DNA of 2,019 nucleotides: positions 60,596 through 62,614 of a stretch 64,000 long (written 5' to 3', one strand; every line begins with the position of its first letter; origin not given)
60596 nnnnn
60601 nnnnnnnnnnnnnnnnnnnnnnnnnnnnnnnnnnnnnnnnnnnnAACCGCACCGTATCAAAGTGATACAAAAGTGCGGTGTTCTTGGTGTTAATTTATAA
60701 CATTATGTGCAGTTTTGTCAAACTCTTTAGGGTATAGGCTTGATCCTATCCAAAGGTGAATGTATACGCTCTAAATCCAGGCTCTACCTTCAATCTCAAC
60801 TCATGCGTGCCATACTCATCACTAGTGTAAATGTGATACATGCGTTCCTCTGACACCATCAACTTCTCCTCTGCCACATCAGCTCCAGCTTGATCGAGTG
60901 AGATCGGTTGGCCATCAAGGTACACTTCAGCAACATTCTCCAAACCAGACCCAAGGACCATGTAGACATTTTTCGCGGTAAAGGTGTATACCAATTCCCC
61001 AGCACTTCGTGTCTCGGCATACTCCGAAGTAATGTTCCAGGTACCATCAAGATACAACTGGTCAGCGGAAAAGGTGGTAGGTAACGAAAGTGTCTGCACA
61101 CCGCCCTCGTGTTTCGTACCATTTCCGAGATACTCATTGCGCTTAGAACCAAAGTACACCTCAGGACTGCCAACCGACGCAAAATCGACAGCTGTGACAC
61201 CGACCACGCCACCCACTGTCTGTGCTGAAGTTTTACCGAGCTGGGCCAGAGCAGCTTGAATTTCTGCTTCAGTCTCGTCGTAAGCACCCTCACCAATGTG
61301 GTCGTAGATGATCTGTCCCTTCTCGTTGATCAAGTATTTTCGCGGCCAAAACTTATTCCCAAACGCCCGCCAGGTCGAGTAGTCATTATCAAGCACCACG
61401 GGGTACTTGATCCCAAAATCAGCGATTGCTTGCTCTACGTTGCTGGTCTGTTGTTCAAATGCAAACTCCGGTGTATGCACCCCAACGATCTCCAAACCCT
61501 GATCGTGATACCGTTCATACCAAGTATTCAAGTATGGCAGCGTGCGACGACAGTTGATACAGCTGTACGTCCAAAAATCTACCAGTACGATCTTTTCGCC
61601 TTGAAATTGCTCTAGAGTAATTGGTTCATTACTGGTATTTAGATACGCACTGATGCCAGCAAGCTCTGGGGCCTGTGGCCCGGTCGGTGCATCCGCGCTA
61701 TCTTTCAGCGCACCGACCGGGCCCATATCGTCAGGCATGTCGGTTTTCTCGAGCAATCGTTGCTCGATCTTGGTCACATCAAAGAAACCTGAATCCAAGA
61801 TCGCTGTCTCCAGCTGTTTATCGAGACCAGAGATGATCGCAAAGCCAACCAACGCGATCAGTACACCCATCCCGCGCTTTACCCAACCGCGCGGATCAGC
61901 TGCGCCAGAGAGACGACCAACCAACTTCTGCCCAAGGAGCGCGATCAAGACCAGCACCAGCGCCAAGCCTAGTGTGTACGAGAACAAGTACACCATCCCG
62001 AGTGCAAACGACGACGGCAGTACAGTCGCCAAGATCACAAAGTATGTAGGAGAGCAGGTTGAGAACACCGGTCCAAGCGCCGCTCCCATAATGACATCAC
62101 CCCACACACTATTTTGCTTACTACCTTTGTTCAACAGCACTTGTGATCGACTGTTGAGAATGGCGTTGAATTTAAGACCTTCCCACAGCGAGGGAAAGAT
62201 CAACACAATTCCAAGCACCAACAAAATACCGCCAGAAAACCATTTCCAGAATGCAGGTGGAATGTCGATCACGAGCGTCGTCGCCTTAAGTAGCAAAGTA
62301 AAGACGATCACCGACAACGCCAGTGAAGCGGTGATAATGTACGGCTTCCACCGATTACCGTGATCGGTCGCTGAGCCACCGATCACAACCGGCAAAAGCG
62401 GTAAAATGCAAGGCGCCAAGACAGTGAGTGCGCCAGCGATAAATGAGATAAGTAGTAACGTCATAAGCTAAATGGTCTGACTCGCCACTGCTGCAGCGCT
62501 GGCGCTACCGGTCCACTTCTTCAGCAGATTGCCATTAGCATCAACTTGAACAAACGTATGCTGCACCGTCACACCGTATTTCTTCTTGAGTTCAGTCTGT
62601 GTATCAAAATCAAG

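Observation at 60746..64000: Extracytoplasmic methionine-sulfoxide repair module with a Met-rich sacrificial thioredoxin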

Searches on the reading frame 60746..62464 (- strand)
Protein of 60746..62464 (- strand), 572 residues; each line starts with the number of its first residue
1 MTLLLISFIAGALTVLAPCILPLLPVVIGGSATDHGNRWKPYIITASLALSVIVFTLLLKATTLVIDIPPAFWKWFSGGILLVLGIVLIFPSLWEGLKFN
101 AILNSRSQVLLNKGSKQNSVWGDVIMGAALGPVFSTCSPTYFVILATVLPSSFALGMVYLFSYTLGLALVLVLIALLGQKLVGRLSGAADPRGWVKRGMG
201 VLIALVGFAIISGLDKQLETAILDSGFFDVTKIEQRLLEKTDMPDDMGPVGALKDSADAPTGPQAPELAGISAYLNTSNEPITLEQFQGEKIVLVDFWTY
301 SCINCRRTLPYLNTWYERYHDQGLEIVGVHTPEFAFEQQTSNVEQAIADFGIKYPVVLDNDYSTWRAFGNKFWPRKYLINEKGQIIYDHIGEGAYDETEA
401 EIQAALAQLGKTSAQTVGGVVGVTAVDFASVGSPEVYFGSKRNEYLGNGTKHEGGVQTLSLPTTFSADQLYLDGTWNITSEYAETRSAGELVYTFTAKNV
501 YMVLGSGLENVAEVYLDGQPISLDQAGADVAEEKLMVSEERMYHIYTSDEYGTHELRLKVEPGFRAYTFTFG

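Call 7: search_protein_families(library=pfam, proteins=[window:60746-62464:-], max_evalue=0.01)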
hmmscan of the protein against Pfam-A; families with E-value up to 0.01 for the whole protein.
window:60746-62464:- (572 aa): 7 families
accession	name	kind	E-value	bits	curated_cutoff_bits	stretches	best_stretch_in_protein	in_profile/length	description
PF17991.7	Thioredoxin_10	-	1.1e-29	104.2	27.1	1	433-572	1-142/142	Thioredoxin like C-terminal domain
PF08534.16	Redoxin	-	1.1e-16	61.4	26.6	1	264-404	5-146/148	Redoxin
PF00578.27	AhpC-TSA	-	2e-13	50.8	26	1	265-387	5-123/124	AhpC/TSA family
PF13905.12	Thioredoxin_8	-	1.3e-09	38.7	27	1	291-385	2-94/94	Thioredoxin-like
PF02683.22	DsbD_TM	-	7e-06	25.9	27.1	1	3-185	4-192/219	Cytochrome C biogenesis protein transmembrane domain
PF13386.12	DsbD_2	-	0.00044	20.6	24.9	1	68-208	68-198/199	Cytochrome C biogenesis protein transmembrane region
PF00255.25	GSHPx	-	0.0016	18.5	27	1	277-350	9-78/108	Glutathione peroxidase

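Call 8: search_protein_families(library=ncbifam, proteins=[window:60746-62464:-], max_evalue=0.01)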
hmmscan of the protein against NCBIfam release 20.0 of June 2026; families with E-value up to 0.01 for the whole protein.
window:60746-62464:- (572 aa): 11 families
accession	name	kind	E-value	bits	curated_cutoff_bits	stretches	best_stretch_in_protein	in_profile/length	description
NF002854.0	PRK03147.1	subfamily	2.1e-20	73.4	170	1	275-398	48-165/176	thiol-disulfide oxidoreductase ResA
NF041202.1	StoA_CxxC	exception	5.9e-13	49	210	1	289-391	52-150/163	endospore biogenesis thiol-disulfide oxidoreductase StoA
NF041054.1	WAxxUGC_long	equivalog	2.2e-09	37.1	300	1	245-398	64-205/354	ResA-like WAxxUGC motif-containing protein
NF010625.0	PRK14018.1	equivalog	1e-07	30.9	522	1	283-409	49-176/521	bifunctional peptide-methionine (S)-S-oxide reductase MsrA/peptide-methionine (R)-S-oxide reductase MsrB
TIGR00385.1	dsbE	subfamily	1.9e-07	30.8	123.15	1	278-399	51-164/173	DsbE family thiol:disulfide interchange protein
NF047696.1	ThlDiSintTplARhiz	equivalog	2.8e-06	27.2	230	1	265-330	73-137/219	thiol:disulfide interchange protein TlpA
NF047697.1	ThioredTrxAClost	equivalog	5.8e-05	23.2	140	1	285-322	12-49/105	thioredoxin TrxA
NF011941.0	PRK15412.1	equivalog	0.00029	20.4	359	1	289-415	67-185/185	thiol:disulfide interchange protein DsbE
TIGR01068.1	thioredoxin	equivalog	0.00069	19.7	96.8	1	287-322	11-46/101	thioredoxin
NF040769.1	SelL_rel_redox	subfamily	0.00074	19.2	120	1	280-369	14-99/173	SelL-related redox protein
NF033782.1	lipoprot_Omp28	subfamily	0.0024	17.1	150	1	278-341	25-89/264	Omp28 family outer membrane lipoprotein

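Call 38: search_solved_structures(query=window:60746-62464:-, max_evalue=0.00001)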
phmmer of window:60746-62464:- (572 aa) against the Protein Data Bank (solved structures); distinct sequences matched with E-value up to 0.00001: 22.
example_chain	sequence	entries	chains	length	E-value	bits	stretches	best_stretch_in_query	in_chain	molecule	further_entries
2hyx_A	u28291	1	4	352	1.5e-54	188.6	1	263-531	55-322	Protein dipZ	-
5cyy_A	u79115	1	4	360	1.6e-54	188.5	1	263-531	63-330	Protein DipZ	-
7djj_A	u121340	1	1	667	4.3e-22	81.4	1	263-410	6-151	Protein SUPPRESSOR OF QUENCHING 1, chloroplastic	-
6gc1_A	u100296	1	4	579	5.5e-21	77.8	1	266-404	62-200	NHL repeat-containing protein 2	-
7djk_A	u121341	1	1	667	5.2e-20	74.6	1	263-410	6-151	Protein SUPPRESSOR OF QUENCHING 1, chloroplastic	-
2b5x_A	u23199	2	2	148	1.2e-19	73.3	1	265-407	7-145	YkuV protein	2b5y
4nmu_A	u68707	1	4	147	1.1e-12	50.3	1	277-401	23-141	Thiol-disulfide oxidoreductase ResA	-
2l5o_A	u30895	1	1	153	1.4e-12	50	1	286-405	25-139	Putative thioredoxin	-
3c71_A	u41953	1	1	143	2.6e-12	49.2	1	276-387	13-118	Thiol-disulfide oxidoreductase resA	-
3c73_A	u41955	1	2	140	2.7e-12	49.1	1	276-387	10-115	Thiol-disulfide oxidoreductase resA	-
2h1b_A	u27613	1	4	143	6.7e-12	47.8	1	276-387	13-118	Thiol-disulfide oxidoreductase resA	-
1st9_A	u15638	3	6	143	6.7e-12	47.8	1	276-387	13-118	Thiol-disulfide oxidoreductase resA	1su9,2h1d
2f9s_A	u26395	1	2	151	6.9e-12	47.7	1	276-387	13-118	Thiol-disulfide oxidoreductase resA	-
3gl3_A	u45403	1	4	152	2.1e-11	46.2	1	291-411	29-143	Putative Thiol:disulfide interchange protein DsbE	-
2h1a_A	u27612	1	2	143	1.1e-10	43.8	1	276-387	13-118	Thiol-disulfide oxidoreductase resA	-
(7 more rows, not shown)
